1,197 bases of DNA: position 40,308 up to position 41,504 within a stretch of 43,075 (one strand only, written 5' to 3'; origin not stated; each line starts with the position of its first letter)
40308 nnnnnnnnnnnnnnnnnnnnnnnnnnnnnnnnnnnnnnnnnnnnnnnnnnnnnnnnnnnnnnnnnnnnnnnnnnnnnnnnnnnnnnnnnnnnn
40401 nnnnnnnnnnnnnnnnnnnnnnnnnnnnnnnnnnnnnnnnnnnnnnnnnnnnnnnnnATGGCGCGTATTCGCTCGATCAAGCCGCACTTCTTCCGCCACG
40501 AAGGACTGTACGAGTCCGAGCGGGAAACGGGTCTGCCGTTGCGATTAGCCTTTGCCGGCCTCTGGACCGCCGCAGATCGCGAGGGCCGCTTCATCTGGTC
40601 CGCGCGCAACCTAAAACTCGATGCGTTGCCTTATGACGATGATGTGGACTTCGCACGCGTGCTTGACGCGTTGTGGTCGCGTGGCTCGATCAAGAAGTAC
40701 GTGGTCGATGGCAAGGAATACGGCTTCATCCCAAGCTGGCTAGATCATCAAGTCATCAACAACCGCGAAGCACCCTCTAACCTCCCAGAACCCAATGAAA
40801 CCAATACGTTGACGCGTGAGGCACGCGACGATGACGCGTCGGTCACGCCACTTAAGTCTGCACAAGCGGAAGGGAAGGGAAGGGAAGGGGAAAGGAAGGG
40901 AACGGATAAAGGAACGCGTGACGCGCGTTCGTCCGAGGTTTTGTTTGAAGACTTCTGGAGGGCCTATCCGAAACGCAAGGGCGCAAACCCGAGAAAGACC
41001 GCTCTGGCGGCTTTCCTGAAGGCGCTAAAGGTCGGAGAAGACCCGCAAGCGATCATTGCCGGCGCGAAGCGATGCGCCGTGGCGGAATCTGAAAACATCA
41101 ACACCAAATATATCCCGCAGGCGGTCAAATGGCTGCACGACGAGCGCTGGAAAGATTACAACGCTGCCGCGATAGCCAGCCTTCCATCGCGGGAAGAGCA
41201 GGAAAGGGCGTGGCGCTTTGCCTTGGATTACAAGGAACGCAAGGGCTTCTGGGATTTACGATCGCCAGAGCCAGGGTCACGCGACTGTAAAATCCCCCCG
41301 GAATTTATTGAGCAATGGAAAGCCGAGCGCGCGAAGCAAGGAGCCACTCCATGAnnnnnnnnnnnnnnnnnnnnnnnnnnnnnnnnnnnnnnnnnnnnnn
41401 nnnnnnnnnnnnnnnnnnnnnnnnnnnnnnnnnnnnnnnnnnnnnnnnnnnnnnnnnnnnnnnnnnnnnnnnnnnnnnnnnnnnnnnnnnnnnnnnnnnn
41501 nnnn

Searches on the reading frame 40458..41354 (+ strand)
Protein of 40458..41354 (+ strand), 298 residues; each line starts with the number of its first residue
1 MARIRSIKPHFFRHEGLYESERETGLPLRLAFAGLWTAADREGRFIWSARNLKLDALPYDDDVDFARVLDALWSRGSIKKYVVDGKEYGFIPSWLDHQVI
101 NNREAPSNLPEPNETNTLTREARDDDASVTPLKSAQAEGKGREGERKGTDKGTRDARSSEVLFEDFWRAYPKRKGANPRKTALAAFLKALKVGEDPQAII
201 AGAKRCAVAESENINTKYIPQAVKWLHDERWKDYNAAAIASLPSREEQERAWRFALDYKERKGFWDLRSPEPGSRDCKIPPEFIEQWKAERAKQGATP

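Call 69: search_protein_families(library=pfam, proteins=[window:40458-41354:+], max_evalue=1)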
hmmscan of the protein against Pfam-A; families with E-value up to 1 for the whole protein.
window:40458-41354:+ (298 aa): 1 family
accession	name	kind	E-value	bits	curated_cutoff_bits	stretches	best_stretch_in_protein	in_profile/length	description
PF18148.6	RGS_DHEX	-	0.11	13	22.5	1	229-277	48-95/100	Regulator of G-protein signalling DHEX domain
